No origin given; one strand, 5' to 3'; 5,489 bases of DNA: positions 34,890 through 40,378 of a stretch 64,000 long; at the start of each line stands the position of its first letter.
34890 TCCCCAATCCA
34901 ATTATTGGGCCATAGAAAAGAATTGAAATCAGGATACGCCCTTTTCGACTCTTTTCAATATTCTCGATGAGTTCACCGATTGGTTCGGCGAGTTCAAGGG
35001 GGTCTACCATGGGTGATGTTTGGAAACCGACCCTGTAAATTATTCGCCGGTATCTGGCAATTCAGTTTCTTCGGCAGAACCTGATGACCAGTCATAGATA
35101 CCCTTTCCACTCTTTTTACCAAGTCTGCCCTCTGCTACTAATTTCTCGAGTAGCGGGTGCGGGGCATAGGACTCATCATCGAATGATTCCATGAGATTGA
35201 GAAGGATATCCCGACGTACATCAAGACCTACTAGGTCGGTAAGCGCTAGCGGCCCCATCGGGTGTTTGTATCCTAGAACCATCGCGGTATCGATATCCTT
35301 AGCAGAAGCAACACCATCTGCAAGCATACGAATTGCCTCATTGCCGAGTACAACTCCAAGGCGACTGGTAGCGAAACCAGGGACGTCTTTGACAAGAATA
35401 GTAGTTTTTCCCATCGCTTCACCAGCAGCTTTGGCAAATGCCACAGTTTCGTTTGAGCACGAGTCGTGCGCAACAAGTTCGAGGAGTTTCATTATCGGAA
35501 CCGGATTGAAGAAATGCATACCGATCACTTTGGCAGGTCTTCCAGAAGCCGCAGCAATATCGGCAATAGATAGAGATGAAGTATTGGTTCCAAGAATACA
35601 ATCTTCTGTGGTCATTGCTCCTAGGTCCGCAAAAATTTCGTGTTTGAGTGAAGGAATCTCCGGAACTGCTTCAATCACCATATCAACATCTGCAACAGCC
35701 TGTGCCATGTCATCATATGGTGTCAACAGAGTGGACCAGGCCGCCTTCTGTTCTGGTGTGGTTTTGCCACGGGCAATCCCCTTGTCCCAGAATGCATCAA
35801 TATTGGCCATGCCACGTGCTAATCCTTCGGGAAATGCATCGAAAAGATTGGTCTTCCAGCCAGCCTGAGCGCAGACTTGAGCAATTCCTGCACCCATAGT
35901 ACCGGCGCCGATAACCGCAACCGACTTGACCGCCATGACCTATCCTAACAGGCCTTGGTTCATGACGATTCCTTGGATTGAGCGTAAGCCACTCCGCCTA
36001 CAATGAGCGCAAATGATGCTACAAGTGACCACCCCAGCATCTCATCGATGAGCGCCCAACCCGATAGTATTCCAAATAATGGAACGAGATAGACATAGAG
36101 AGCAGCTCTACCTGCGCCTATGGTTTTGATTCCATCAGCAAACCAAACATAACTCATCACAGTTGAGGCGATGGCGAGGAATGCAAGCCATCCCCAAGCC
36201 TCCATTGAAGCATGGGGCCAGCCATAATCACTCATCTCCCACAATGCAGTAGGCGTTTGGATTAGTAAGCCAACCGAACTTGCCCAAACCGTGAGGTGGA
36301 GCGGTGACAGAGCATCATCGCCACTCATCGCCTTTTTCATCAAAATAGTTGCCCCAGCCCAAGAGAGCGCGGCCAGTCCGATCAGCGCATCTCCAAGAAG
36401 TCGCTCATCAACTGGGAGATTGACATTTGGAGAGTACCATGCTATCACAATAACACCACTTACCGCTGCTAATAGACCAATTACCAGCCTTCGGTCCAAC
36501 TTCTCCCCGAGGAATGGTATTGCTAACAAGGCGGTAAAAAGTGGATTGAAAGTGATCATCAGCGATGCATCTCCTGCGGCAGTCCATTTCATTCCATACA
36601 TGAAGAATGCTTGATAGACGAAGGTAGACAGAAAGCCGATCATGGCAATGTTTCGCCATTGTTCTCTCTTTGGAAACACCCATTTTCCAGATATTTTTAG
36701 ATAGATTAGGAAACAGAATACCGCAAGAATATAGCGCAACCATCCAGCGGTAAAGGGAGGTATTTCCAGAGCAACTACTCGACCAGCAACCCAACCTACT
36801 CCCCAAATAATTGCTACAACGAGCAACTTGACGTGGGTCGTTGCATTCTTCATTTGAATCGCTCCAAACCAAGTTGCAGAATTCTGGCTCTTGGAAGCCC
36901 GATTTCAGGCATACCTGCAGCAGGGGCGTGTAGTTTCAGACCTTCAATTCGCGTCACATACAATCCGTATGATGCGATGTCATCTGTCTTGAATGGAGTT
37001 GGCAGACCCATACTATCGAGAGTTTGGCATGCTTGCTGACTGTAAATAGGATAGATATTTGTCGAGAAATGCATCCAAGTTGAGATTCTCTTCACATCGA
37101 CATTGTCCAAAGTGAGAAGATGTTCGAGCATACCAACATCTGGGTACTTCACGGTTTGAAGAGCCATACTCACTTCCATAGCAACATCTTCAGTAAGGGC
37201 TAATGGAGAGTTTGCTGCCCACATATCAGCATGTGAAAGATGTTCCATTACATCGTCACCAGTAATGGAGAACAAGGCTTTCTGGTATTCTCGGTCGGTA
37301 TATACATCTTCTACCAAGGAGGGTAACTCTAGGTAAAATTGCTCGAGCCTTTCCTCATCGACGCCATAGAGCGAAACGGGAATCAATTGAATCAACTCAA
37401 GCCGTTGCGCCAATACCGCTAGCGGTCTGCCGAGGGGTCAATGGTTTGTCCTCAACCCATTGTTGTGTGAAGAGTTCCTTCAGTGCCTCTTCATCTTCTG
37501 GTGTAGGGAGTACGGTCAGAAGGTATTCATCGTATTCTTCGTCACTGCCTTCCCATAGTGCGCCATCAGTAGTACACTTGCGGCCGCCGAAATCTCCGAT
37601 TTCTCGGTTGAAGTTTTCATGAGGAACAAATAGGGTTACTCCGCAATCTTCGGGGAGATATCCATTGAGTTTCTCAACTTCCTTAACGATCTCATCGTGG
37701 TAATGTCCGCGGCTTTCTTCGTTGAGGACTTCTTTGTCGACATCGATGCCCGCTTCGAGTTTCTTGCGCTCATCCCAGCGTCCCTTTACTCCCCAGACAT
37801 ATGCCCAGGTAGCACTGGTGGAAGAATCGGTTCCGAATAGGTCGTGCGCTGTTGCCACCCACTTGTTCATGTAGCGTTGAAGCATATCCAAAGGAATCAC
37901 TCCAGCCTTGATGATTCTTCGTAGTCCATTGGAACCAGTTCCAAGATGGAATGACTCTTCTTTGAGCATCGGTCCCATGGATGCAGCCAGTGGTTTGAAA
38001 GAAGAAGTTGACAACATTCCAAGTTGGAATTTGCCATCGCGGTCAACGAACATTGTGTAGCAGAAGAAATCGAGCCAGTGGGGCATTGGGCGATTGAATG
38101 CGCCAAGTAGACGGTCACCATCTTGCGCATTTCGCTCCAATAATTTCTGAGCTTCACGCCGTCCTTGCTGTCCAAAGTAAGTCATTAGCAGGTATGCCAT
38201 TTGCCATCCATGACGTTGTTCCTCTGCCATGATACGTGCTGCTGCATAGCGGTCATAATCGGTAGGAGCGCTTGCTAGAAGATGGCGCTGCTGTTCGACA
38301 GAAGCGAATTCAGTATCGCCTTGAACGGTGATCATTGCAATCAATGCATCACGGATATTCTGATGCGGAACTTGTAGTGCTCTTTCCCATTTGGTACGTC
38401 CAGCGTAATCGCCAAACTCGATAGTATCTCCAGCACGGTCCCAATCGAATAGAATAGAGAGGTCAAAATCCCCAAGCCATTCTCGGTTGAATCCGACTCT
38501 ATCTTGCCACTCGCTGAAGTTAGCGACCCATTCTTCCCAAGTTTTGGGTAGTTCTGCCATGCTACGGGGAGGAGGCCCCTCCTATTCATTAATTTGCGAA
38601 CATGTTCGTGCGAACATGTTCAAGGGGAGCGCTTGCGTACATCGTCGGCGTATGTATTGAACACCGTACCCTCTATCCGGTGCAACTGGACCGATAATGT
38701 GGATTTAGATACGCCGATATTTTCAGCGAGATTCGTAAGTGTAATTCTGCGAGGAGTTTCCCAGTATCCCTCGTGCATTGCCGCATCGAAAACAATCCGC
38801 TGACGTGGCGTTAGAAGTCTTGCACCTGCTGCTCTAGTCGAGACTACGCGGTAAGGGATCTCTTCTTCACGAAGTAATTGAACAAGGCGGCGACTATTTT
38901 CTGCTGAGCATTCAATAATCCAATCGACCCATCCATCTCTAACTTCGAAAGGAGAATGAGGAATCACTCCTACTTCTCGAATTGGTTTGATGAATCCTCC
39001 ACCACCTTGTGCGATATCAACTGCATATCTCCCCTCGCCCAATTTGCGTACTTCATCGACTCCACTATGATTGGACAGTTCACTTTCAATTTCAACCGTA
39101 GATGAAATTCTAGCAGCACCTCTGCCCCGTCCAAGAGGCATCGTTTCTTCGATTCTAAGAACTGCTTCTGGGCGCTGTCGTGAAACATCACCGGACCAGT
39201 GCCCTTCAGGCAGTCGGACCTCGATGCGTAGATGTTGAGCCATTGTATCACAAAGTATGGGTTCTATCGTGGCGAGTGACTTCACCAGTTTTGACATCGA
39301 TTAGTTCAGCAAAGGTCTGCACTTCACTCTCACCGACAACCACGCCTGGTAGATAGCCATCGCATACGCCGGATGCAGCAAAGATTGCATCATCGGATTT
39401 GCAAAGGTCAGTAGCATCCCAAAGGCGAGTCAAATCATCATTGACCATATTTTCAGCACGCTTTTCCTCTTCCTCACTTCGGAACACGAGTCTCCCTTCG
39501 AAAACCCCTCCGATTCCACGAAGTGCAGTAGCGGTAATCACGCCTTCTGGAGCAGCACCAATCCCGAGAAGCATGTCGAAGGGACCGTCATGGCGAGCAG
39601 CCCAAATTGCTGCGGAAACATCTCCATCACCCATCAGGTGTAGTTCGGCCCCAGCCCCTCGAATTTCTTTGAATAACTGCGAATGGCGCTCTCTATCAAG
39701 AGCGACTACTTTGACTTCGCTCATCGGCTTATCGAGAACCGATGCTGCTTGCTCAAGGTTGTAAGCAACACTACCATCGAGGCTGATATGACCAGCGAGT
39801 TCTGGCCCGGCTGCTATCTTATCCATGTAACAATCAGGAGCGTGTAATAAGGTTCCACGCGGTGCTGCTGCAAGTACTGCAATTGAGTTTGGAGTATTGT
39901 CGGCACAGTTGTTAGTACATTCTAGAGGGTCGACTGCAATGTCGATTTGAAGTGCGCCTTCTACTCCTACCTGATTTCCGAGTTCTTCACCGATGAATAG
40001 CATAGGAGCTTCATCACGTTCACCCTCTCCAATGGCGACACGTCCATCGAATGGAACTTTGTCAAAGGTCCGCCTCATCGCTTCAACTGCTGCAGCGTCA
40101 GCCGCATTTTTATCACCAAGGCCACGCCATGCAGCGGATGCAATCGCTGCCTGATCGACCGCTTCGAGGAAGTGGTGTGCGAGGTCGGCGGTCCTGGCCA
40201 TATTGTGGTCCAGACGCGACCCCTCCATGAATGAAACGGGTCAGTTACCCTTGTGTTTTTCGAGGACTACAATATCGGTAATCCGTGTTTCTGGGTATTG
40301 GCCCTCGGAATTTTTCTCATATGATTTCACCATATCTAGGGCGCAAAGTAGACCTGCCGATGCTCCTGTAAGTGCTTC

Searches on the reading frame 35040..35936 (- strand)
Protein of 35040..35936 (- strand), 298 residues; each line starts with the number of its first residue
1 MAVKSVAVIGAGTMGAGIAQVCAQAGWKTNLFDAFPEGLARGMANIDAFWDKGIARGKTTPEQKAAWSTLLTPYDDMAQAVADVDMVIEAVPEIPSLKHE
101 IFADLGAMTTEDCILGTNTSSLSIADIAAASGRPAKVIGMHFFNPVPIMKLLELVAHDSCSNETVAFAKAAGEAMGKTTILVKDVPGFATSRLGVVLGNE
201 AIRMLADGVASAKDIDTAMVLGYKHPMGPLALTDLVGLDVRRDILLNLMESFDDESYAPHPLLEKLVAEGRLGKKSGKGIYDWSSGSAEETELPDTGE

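Call 56: search_protein_families(library=pfam, proteins=[window:35040-35936:-], max_evalue=0.0001)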
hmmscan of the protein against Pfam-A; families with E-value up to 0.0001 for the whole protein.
window:35040-35936:- (298 aa): 4 families
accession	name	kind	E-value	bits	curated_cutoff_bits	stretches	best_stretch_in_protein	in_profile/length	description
PF02737.24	3HCDH_N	-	6.9e-58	196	22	1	5-185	1-180/180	3-hydroxyacyl-CoA dehydrogenase, NAD binding domain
PF00725.27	3HCDH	-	2.2e-31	108.7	22.1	1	187-283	1-97/97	3-hydroxyacyl-CoA dehydrogenase, C-terminal domain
PF03446.21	NAD_binding_2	-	4.4e-06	27.2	21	1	6-123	2-98/161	NAD binding domain of 6-phosphogluconate dehydrogenase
PF01210.29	NAD_Gly3P_dh_N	-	4.6e-05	23.9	23.1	0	6-93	2-79/158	NAD-dependent glycerol-3-phosphate dehydrogenase N-terminus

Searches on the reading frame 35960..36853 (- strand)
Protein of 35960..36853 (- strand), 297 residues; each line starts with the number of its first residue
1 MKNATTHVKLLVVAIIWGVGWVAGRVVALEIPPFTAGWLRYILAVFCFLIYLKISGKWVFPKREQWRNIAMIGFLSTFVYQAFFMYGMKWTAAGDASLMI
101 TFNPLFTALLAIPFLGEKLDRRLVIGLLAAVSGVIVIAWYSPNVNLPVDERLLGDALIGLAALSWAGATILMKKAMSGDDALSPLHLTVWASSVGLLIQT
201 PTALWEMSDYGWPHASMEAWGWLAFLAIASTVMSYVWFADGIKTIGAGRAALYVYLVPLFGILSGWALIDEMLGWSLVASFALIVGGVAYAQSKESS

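Call 56: search_protein_families(library=pfam, proteins=[window:35960-36853:-], max_evalue=0.0001)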
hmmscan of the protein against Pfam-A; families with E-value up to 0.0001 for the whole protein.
window:35960-36853:- (297 aa): 2 families
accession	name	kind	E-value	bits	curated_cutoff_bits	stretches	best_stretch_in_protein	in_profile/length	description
PF00892.27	EamA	-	8.2e-43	146.4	28.2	2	10-138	7-134/135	EamA-like transporter family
PF03151.22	TPT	-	4.6e-06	26.7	30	0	54-207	54-200/291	Triose-phosphate Transporter family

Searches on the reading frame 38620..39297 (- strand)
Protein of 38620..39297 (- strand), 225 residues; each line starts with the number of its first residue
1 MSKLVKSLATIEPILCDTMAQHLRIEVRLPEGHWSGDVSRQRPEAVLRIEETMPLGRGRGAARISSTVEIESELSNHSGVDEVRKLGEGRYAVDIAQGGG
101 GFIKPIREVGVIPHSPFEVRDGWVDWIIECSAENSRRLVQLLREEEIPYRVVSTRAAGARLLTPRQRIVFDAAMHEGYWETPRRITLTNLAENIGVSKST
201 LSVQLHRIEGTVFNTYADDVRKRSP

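Call 47: search_protein_families(library=pfam, proteins=[window:38620-39297:-], max_evalue=0.0001)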
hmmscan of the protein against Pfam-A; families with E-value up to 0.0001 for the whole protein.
window:38620-39297:- (225 aa): 1 family
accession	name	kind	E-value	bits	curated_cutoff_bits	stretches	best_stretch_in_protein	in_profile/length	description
PF04967.18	HTH_10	-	2.8e-15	56.3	23.1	1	162-213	1-52/53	HTH DNA binding domain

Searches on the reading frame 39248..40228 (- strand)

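Call 47: search_protein_families(library=pfam, proteins=[window:39248-40228:-], max_evalue=0.0001)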
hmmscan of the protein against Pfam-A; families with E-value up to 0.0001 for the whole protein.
window:39248-40228:- (326 aa): 1 family
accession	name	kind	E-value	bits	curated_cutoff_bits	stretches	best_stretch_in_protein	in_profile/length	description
PF03320.18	FBPase_glpX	-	1.4e-106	356.3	27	1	15-324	2-307/307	Bacterial fructose-1,6-bisphosphatase, glpX-encoded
